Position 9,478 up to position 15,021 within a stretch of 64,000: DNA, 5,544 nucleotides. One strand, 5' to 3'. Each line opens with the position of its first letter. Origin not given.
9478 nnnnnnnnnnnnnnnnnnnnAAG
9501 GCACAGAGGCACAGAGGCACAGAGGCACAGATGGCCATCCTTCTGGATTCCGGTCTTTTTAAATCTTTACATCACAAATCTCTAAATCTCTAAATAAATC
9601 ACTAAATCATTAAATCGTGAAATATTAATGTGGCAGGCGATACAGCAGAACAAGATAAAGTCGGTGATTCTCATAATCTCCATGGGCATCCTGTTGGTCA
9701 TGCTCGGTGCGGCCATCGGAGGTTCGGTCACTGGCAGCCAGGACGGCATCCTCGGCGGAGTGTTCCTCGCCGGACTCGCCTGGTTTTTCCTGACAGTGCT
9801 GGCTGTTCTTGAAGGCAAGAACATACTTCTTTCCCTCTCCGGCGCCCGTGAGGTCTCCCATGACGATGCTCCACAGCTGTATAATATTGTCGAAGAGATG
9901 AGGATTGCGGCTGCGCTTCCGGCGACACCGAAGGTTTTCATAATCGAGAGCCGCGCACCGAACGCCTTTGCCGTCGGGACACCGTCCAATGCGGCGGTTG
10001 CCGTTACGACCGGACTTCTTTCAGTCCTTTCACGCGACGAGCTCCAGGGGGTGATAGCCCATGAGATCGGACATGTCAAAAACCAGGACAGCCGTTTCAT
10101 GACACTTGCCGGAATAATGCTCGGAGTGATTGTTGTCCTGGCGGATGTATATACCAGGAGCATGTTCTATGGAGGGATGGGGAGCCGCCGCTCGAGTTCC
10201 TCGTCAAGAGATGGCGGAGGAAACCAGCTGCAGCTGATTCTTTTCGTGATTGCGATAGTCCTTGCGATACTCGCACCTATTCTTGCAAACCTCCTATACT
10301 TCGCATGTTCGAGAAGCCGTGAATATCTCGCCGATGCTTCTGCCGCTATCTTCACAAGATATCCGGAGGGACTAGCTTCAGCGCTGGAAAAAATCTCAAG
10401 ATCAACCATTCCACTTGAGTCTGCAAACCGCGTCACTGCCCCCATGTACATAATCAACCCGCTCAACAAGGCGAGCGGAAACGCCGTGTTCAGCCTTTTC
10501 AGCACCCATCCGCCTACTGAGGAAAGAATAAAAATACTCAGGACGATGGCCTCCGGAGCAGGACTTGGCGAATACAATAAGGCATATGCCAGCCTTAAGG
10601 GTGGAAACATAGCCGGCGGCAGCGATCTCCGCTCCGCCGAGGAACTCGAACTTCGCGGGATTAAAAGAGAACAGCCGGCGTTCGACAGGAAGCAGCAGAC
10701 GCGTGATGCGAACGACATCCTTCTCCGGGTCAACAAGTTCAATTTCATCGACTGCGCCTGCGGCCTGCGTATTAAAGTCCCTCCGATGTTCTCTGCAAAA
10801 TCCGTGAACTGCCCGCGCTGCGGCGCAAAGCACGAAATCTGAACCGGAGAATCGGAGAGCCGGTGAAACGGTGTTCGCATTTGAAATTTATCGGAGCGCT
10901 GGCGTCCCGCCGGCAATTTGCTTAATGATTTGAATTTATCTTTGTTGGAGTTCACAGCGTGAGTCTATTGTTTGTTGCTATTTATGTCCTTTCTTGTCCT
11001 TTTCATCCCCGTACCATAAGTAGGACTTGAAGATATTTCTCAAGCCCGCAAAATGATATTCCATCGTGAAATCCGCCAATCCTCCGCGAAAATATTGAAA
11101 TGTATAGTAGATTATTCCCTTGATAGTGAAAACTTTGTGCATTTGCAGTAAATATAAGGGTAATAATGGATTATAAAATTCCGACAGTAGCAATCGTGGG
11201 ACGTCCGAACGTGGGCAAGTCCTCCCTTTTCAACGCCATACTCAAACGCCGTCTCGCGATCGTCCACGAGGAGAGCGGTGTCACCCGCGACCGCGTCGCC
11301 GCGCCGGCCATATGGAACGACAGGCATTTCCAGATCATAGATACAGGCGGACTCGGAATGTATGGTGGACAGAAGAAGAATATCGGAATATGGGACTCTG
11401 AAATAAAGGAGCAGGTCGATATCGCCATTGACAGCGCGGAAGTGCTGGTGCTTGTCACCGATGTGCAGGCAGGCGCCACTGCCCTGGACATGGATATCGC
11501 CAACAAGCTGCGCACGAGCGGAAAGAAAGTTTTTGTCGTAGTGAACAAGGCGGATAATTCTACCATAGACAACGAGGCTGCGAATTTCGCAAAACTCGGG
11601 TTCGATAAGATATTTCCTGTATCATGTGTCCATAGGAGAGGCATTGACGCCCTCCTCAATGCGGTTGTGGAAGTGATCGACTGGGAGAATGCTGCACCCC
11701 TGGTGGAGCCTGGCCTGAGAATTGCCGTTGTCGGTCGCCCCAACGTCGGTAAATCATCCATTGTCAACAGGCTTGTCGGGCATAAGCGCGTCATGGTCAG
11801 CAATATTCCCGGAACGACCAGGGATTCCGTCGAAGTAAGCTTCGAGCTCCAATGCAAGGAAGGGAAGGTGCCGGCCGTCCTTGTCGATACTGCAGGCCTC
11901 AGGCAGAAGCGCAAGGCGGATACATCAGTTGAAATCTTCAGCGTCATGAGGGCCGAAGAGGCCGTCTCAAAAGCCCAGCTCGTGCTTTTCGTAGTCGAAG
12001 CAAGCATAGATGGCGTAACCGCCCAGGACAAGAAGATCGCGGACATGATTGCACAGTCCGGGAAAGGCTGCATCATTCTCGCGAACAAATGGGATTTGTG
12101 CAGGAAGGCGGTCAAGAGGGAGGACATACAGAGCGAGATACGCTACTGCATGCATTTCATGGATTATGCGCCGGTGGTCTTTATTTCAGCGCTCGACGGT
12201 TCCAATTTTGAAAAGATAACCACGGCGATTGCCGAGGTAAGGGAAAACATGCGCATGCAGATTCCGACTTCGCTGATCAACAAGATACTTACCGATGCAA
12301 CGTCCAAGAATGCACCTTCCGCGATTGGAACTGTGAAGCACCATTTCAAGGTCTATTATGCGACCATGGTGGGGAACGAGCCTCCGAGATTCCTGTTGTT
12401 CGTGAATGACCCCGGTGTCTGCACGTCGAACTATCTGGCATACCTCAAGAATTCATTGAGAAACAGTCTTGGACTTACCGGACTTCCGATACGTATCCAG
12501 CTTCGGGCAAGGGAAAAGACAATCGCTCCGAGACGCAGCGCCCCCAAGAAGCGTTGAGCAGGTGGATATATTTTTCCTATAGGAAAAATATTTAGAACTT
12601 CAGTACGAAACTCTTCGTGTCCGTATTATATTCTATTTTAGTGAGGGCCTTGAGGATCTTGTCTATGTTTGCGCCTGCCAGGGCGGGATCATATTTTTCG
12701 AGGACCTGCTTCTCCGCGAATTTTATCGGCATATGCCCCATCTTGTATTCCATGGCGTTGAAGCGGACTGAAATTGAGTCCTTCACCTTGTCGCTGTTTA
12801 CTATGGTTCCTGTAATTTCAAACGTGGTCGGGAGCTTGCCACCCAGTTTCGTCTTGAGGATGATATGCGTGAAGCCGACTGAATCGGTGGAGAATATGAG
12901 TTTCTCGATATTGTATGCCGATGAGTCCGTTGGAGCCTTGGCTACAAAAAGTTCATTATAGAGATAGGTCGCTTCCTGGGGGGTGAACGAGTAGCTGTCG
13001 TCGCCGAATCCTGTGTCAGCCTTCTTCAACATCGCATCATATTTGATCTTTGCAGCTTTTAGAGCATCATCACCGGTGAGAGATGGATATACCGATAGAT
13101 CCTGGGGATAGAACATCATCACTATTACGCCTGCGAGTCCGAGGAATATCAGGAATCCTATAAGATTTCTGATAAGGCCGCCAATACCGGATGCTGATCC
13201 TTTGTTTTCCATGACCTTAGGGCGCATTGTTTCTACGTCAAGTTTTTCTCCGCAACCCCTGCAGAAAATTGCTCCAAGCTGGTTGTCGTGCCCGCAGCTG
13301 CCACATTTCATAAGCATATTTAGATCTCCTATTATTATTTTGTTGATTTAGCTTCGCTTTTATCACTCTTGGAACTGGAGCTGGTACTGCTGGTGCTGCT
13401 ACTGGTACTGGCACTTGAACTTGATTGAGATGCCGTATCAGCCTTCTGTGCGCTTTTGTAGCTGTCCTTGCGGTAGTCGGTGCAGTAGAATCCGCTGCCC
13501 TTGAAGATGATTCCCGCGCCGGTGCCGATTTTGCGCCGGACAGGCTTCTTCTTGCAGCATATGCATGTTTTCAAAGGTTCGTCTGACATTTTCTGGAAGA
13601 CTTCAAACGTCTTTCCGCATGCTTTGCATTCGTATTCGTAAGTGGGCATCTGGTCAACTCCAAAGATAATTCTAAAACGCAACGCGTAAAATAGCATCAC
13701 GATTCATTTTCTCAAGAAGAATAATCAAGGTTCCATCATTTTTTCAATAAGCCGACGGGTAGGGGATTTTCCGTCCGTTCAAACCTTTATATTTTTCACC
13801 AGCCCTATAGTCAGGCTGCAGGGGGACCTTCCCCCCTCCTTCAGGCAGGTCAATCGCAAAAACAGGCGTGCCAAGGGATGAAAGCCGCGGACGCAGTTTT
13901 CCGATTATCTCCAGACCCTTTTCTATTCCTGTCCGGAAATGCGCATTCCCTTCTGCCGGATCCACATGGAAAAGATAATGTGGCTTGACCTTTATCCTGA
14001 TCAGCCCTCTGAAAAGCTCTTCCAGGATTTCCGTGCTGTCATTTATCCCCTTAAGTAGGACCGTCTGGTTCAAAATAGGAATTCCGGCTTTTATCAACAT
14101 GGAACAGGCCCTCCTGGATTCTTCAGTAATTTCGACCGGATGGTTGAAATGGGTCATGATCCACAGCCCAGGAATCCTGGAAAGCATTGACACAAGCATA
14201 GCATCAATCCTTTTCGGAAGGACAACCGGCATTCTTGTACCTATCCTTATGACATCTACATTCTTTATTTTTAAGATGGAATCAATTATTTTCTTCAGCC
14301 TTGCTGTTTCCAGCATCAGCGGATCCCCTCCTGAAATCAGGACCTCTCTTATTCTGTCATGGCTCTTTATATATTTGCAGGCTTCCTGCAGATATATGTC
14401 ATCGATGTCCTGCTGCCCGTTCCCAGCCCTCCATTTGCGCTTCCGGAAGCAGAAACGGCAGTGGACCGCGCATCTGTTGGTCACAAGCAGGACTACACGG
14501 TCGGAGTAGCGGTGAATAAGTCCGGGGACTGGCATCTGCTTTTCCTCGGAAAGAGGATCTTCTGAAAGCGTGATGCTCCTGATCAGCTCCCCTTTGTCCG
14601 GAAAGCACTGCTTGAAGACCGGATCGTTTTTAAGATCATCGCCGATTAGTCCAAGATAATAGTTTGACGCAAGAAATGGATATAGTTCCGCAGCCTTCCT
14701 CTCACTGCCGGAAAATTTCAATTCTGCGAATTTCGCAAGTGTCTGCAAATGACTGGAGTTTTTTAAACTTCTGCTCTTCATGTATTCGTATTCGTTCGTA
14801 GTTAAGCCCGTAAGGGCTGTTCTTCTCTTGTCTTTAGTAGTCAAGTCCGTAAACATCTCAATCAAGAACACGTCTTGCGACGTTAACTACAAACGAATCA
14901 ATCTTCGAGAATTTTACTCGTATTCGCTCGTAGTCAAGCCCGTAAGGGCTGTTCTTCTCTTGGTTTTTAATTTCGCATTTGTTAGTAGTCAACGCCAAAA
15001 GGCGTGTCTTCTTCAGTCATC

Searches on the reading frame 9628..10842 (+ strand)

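Call 65: search_protein_families(library=pfam, proteins=[window:9628-10842:+], max_evalue=0.0001)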
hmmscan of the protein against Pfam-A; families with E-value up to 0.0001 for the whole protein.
window:9628-10842:+ (404 aa): 1 family
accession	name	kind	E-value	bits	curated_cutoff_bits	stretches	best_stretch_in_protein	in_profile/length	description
PF01435.24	Peptidase_M48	-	7.5e-34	117.6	20.3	1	81-307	4-185/186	Peptidase family M48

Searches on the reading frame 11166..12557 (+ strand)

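Call 65: search_protein_families(library=pfam, proteins=[window:11166-12557:+], max_evalue=0.0001)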
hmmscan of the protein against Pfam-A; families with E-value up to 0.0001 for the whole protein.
window:11166-12557:+ (463 aa): 10 families
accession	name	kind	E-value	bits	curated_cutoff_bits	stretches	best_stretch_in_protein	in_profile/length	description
PF01926.29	MMR_HSR1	-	4e-51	172.3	21.9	2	185-308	1-113/113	50S ribosome-binding GTPase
PF14714.11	KH_dom-like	-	2.2e-22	79.6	27.3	1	366-447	2-81/81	KH-domain-like of EngA bacterial GTPase enzymes, C-terminal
PF02421.24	FeoB_N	-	1.3e-21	77.2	27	2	7-166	2-155/156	Ferrous iron transport protein B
PF00350.29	Dynamin_N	-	4.9e-18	66.2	27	0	232-308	98-167/168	Dynamin family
PF00009.33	GTP_EFTU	-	2.9e-17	63.3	26.5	2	264-357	87-184/188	Elongation factor Tu GTP binding domain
PF04548.22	AIG1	-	3.5e-15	56.4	27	1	7-118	2-110/212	AIG1 family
PF03193.22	RsgA_GTPase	-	1.3e-09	38.5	30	0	117-247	51-170/174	RsgA GTPase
PF08477.19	Roc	-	7.5e-08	33.1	27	0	185-249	1-70/119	Ras of Complex, Roc, domain of DAPkinase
PF00071.28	Ras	-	2.8e-07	30.7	21.6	0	186-356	2-157/162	Ras family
PF16897.10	MMR_HSR1_Xtn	-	1.1e-05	25.8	35.2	0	121-169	57-102/106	C-terminal region of MMR_HSR1 domain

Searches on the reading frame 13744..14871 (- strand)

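Call 65: search_protein_families(library=pfam, proteins=[window:13744-14871:-], max_evalue=0.0001)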
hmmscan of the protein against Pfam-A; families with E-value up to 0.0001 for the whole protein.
window:13744-14871:- (375 aa): 3 families
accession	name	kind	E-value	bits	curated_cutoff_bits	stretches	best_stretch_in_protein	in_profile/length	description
PF04055.27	Radical_SAM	-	1.7e-12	48.2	29.5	1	129-282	2-162/166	Radical SAM superfamily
PF13353.11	Fer4_12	-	2.8e-08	34.6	22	1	125-202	7-80/137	4Fe-4S single cluster domain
PF12544.13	LAM_C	-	6.3e-05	23.5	26.7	0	325-355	3-33/127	Lysine-2,3-aminomutase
